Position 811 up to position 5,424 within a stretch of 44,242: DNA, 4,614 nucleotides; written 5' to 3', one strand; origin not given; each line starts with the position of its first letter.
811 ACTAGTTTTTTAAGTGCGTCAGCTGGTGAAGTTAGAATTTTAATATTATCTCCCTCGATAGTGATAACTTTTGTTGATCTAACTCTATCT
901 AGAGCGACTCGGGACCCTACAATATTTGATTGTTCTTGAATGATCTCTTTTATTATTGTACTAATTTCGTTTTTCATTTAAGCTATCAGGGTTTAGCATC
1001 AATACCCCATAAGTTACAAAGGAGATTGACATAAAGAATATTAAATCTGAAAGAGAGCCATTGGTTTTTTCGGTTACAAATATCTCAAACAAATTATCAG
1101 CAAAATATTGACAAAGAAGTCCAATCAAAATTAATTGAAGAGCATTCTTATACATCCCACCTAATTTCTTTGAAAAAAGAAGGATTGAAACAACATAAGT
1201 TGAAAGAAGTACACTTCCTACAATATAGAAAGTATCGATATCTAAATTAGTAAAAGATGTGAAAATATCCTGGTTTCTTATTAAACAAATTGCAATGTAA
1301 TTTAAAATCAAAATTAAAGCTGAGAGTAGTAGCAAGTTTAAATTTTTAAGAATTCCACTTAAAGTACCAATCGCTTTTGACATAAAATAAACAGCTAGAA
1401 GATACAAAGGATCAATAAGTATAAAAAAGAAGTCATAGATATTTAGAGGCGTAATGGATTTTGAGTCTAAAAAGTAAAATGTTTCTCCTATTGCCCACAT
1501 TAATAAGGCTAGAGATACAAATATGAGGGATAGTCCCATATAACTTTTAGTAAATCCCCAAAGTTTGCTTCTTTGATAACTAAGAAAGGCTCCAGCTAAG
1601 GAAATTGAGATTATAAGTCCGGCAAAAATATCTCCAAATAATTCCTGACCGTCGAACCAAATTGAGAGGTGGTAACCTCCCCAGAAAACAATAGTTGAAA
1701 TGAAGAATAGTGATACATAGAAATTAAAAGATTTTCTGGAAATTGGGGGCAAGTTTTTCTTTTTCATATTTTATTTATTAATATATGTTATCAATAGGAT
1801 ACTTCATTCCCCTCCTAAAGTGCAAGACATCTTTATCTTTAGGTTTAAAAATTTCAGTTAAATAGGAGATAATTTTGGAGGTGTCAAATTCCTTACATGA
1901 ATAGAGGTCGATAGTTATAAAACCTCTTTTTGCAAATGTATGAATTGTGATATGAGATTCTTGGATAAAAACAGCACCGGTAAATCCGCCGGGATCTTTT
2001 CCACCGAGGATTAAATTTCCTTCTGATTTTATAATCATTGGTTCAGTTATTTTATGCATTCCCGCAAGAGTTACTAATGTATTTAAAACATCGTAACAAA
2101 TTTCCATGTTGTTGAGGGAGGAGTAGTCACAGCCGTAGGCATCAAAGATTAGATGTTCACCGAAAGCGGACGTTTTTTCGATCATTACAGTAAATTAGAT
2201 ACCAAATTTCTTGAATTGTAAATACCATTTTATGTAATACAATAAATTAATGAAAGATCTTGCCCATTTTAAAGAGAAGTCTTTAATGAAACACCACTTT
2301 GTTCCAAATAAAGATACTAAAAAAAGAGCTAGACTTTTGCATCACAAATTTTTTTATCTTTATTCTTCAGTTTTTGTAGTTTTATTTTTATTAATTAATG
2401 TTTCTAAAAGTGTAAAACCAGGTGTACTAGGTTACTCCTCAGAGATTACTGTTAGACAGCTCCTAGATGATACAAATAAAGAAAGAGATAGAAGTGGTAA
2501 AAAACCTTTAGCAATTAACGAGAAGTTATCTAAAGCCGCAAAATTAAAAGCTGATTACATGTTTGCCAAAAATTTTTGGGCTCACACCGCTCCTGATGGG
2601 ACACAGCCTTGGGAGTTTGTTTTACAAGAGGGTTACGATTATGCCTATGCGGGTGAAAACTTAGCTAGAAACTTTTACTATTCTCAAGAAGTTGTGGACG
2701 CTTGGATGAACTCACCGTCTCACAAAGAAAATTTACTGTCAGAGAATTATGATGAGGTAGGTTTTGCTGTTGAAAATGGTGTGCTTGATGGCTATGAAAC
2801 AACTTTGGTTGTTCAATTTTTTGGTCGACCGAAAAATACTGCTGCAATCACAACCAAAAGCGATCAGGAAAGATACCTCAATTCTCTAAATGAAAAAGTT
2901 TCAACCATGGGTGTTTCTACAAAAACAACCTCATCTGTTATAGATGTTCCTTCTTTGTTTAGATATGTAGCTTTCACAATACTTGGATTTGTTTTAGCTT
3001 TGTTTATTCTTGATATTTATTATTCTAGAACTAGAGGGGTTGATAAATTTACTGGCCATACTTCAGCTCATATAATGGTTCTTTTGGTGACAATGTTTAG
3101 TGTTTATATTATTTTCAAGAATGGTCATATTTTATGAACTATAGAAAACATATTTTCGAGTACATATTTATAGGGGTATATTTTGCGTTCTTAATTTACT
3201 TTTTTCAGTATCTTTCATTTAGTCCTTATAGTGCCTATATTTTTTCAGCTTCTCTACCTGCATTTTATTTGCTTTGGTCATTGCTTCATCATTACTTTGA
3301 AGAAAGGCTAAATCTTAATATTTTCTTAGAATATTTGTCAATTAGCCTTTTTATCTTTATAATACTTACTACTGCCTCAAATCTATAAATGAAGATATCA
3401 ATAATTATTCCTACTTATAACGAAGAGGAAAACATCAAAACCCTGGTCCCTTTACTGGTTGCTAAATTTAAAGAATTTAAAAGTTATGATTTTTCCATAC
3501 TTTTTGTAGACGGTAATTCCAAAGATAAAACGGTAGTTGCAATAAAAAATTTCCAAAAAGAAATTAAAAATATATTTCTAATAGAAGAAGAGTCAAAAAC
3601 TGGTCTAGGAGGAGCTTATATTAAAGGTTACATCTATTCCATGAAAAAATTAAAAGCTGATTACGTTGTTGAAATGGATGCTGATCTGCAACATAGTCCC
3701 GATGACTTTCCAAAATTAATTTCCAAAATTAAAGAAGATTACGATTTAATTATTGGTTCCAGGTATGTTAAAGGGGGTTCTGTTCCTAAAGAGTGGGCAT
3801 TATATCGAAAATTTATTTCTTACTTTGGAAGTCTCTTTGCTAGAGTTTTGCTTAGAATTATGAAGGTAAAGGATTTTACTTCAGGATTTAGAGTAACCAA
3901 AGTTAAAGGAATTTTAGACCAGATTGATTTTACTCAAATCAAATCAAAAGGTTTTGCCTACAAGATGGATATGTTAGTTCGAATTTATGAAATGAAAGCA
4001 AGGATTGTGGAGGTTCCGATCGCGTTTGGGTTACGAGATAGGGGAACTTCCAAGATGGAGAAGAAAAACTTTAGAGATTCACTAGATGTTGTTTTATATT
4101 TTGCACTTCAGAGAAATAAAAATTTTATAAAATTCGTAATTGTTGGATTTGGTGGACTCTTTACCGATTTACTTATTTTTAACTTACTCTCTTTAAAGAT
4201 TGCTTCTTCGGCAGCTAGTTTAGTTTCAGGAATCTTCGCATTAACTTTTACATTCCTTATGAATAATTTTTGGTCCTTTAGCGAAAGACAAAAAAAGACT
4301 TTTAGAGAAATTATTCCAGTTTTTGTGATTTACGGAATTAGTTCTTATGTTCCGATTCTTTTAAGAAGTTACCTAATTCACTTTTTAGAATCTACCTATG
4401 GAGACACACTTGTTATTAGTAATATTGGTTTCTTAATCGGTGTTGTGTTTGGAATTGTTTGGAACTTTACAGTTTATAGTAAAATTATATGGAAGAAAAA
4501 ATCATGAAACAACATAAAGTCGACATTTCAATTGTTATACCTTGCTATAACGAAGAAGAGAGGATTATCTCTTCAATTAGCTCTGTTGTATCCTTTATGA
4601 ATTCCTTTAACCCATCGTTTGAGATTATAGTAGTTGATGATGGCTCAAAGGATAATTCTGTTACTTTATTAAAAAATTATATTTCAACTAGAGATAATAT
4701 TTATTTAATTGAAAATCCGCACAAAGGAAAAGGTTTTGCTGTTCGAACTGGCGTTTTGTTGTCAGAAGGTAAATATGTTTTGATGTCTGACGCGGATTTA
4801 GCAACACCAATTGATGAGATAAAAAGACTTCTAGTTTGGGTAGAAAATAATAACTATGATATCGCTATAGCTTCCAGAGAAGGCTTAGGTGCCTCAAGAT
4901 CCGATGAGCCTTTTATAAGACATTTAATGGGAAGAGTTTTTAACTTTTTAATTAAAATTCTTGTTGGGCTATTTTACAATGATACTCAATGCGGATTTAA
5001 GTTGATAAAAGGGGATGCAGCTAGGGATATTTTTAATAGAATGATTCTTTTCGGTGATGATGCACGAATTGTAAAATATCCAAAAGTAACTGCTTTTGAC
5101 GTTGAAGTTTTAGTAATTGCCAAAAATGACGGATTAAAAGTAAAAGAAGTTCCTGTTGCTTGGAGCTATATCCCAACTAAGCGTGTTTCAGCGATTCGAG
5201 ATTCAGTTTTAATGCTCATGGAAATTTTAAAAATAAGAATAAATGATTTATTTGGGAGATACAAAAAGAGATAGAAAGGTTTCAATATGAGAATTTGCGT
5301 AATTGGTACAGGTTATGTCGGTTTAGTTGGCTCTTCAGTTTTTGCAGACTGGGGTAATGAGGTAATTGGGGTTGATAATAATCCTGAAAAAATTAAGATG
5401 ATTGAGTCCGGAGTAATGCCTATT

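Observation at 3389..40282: About 37-kb, almost unidirectional glycan super-locus with roughly 21 glycosyltransferase domains, six of them GT-C-type membrane enzymes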

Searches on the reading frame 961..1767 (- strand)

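Call 3: search_protein_families(library=pfam, proteins=[window:961-1767:-], max_evalue=0.01)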
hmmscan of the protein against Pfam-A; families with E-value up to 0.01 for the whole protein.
window:961-1767:- (268 aa): 0 families

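Call 8: search_protein_families(library=pfam, proteins=[window:961-1767:-], max_evalue=10)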
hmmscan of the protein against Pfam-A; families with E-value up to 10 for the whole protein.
window:961-1767:- (268 aa): 1 family
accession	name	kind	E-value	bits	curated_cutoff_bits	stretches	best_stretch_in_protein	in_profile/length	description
PF07404.17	TEBP_beta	-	0.037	14.2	26.6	1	114-178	27-93/140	Telomere-binding protein beta subunit (TEBP beta)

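Call 81: search_protein_families(library=ncbifam, proteins=[window:961-1767:-], max_evalue=1)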
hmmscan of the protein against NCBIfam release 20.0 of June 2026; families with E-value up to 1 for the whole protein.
window:961-1767:- (268 aa): 0 families

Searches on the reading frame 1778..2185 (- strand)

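Call 3: search_protein_families(library=pfam, proteins=[window:1778-2185:-], max_evalue=0.01)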
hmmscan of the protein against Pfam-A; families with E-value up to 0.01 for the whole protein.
window:1778-2185:- (135 aa): 1 family
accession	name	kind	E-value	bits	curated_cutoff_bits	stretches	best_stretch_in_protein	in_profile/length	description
PF02675.21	AdoMet_dc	-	1.1e-25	90.5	25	1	11-126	1-107/107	S-adenosylmethionine decarboxylase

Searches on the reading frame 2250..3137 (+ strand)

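Call 3: search_protein_families(library=pfam, proteins=[window:2250-3137:+], max_evalue=0.01)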
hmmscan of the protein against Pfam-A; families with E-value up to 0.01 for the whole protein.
window:2250-3137:+ (295 aa): 1 family
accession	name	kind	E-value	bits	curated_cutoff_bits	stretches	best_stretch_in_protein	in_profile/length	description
PF00188.32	CAP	-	6.7e-20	72.5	21.1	1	72-187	1-114/117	Cysteine-rich secretory protein family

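Call 81: search_protein_families(library=ncbifam, proteins=[window:2250-3137:+], max_evalue=1)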
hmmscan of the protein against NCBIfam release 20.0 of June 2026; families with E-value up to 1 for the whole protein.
window:2250-3137:+ (295 aa): 2 families
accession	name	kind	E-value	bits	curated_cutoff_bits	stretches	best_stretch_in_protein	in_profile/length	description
TIGR02909.1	spore_YkwD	subfamily_domain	4.6e-29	100.9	171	1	69-191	6-125/127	uncharacterized protein, YkwD family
NF052539.1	DivAsocLipDalA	equivalog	2.4e-16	60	200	1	65-174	46-154/169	divisome-associated lipoprotein DalA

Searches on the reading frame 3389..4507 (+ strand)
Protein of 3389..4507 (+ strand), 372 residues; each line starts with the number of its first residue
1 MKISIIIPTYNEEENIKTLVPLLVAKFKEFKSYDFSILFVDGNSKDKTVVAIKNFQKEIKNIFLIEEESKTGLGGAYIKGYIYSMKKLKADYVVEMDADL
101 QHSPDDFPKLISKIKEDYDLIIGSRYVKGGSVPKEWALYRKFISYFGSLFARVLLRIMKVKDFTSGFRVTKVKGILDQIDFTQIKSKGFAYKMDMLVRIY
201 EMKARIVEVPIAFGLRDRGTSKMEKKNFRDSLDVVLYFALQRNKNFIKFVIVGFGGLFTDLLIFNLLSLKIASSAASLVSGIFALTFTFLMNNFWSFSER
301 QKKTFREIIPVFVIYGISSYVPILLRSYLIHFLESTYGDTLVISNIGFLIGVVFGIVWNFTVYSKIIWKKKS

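Call 3: search_protein_families(library=pfam, proteins=[window:3389-4507:+], max_evalue=0.01)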
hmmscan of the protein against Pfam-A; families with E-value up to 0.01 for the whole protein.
window:3389-4507:+ (372 aa): 3 families
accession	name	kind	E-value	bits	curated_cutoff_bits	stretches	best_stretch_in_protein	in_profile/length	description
PF00535.33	Glycos_transf_2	-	5.4e-28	98.5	23.3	1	4-169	1-158/168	Glycosyl transferase family 2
PF04138.20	GtrA_DPMS_TM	-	5.2e-13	49.7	26.1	1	248-368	1-117/117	GtrA/DPMS, transmembrane domain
PF10111.15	Glyco_tranf_2_2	-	1.8e-07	31.4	27.3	1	4-114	1-106/276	Glycosyltransferase like family 2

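Call 10: search_protein_families(library=ncbifam, proteins=[window:3389-4507:+], max_evalue=0.1)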
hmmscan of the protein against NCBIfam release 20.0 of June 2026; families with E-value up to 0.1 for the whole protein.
window:3389-4507:+ (372 aa): 20 families
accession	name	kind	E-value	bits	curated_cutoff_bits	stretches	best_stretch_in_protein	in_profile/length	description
NF047588.1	GlcsyltransPgfSStrep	equivalog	7.7e-21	74.6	500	1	1-290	1-270/308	glycosyltransferase PgfS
TIGR04182.1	glyco_TIGR04182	equivalog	1.9e-16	60.3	325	1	3-258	2-236/293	S-layer glycoprotein N-glycosyltransferase AglJ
NF007986.1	PRK10714.1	equivalog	6.1e-16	58.3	529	1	2-294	7-283/316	undecaprenyl-phosphate 4-deoxy-4-formamido-L-arabinose transferase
NF058614.1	PPMAGASynPpgS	equivalog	7.3e-14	51.7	370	1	4-221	3-204/226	polyprenyl-phospho-N-acetylgalactosaminyl synthase PpgS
TIGR03937.1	PgaC_IcaA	equivalog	3.4e-09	36.2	422.3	1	2-102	46-138/407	poly-beta-1,6-N-acetyl-D-glucosamine synthase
NF045692.1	OglycostaseCruG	equivalog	2.1e-08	33.5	600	1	2-122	42-161/386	2'-O-glycosyltransferase CruG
TIGR03469.1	HpnB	hypoth_equivalog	5.4e-08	32.3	379.25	1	2-151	45-197/386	hopene-associated glycosyltransferase HpnB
NF038302.1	EPS_HpsE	equivalog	6.4e-08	31.9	300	1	2-99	2-96/307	hormogonium polysaccharide biosynthesis glycosyltransferase HpsE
TIGR04283.1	glyco_like_mftF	equivalog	1.3e-07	31.5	182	1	3-57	1-51/221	TIGR04283 family arsenosugar biosynthesis glycosyltransferase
NF050050.1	ProtGlycPglI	equivalog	2.6e-07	30.3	500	1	2-128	3-122/306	GalNAc(5)-diNAcBac-PP-undecaprenol beta-1,3-glucosyltransferase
NF041391.1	DPhHxTase_Halo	equivalog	1.1e-06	27.8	375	1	9-217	3-187/213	dolichyl-phosphate hexose transferase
NF010496.0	PRK13915.1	equivalog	1.8e-06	27.3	262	1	2-107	32-134/307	glucosyl-3-phosphoglycerate synthase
NF007482.0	PRK10073.1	equivalog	5.6e-06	25.6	423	1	2-117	7-113/334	glycosyltransferase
NF047683.1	TeichurnBiosyTuaG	equivalog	3e-05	23.8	400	1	2-116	7-113/252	teichuronic acid biosynthesis protein TuaG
NF041875.1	EPS_EpsD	equivalog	0.0012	18.4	370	1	3-105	1-95/325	exopolysaccharide biosynthesis glycosyltransferase EpsD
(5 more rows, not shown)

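Call 83: search_solved_structures(query=window:3389-4504:+, max_evalue=0.001)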
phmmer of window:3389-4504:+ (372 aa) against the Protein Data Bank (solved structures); distinct sequences matched with E-value up to 0.001: 11.
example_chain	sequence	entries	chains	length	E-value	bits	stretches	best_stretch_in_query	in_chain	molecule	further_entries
5mlz_A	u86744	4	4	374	1.6e-39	139.5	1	1-356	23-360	Dolichol monophosphate mannose synthase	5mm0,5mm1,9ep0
9hwj_A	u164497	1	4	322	2.7e-13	53.3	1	2-294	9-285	Undecaprenyl-phosphate 4-deoxy-4-formamido-L-arabinose transferase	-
9bhc_C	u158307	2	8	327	6.8e-13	51.9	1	2-294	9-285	Undecaprenyl-phosphate 4-deoxy-4-formamido-L-arabinose transferase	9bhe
8vxh_A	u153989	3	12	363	9.8e-13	51.4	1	2-294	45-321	Undecaprenyl-phosphate 4-deoxy-4-formamido-L-arabinose transferase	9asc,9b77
5ekp_C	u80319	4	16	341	2.7e-10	43.4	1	2-169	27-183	Uncharacterized glycosyltransferase sll0501 | Glycosyltransferase sll0501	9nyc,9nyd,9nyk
5eke_A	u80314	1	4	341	3.1e-10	43.2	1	2-169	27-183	Uncharacterized glycosyltransferase sll0501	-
9nye_A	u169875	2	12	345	3.4e-10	43.1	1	2-169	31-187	Glycosyltransferase sll0501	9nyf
5tze_C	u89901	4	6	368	5.9e-06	29.1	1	1-146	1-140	Glycosyl transferase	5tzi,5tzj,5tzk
5tz8_A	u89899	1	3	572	1.2e-05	28.1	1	1-143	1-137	Glycosyl transferase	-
6p61_A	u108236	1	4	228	3.8e-05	26.4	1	3-113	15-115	Glycosyltransferase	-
6h1j_A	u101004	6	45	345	5.7e-05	25.9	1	2-138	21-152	Probable ss-1,3-N-acetylglucosaminyltransferase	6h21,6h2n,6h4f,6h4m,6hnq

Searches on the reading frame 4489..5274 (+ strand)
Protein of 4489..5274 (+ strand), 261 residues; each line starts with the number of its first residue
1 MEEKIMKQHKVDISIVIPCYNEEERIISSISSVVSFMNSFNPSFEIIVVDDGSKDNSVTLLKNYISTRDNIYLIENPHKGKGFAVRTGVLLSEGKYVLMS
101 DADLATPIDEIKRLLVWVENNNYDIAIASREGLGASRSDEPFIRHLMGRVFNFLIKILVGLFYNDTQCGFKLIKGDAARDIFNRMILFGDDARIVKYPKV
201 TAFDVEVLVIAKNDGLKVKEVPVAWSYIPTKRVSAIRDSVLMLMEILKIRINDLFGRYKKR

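Call 3: search_protein_families(library=pfam, proteins=[window:4489-5274:+], max_evalue=0.01)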
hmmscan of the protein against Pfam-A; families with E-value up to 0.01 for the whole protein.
window:4489-5274:+ (261 aa): 3 families
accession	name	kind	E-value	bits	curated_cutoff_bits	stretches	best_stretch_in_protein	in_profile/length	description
PF00535.33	Glycos_transf_2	-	4.6e-28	98.7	23.3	1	14-181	1-167/168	Glycosyl transferase family 2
PF10111.15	Glyco_tranf_2_2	-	2.7e-09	37.3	27.3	1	14-117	1-105/276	Glycosyltransferase like family 2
PF13641.12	Glyco_tranf_2_3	-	0.00095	19.7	27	1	13-122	3-115/230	Glycosyltransferase like family 2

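Call 23: search_protein_families(library=ncbifam, proteins=[window:4489-5274:+], max_evalue=0.001)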
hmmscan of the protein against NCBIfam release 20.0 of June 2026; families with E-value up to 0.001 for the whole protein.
window:4489-5274:+ (261 aa): 24 families
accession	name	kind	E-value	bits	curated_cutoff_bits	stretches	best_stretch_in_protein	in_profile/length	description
NF007986.1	PRK10714.1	equivalog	1.4e-19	70.2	529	1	12-171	7-162/316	undecaprenyl-phosphate 4-deoxy-4-formamido-L-arabinose transferase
NF007482.0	PRK10073.1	equivalog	2.2e-17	63.1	423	1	6-127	1-119/334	glycosyltransferase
TIGR03937.1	PgaC_IcaA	equivalog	3.4e-17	62.5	422.3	1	4-104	38-136/407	poly-beta-1,6-N-acetyl-D-glucosamine synthase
NF047588.1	GlcsyltransPgfSStrep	equivalog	3.4e-15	56.1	500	1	12-180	2-166/308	glycosyltransferase PgfS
NF041875.1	EPS_EpsD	equivalog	4.7e-13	49.2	370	1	13-121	1-107/325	exopolysaccharide biosynthesis glycosyltransferase EpsD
TIGR03111.1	glyc2_xrt_Gpos1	hypoth_equivalog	2.8e-11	42.9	363.95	1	9-123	47-161/439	TIGR03111 family XrtG-associated glycosyltransferase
NF047683.1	TeichurnBiosyTuaG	equivalog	4e-11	43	400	1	6-130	1-123/252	teichuronic acid biosynthesis protein TuaG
NF058614.1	PPMAGASynPpgS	equivalog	7.5e-11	41.9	370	1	12-180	1-164/226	polyprenyl-phospho-N-acetylgalactosaminyl synthase PpgS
NF010496.0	PRK13915.1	equivalog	2.4e-10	40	262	1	7-111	27-134/307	glucosyl-3-phosphoglycerate synthase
NF038302.1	EPS_HpsE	equivalog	3e-10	39.6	300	1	11-105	1-98/307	hormogonium polysaccharide biosynthesis glycosyltransferase HpsE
TIGR04283.1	glyco_like_mftF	equivalog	4.1e-10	39.6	182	1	13-118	1-97/221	TIGR04283 family arsenosugar biosynthesis glycosyltransferase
TIGR04182.1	glyco_TIGR04182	equivalog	1.2e-09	38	325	1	12-247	1-215/293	S-layer glycoprotein N-glycosyltransferase AglJ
TIGR03469.1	HpnB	hypoth_equivalog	1.7e-09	37.2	379.25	1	7-126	40-168/386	hopene-associated glycosyltransferase HpnB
NF041391.1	DPhHxTase_Halo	equivalog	2.6e-09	36.4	375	1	19-181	3-153/213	dolichyl-phosphate hexose transferase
TIGR04242.1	nodulat_NodC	equivalog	2.9e-08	33.1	550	1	9-122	46-160/395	chitooligosaccharide synthase NodC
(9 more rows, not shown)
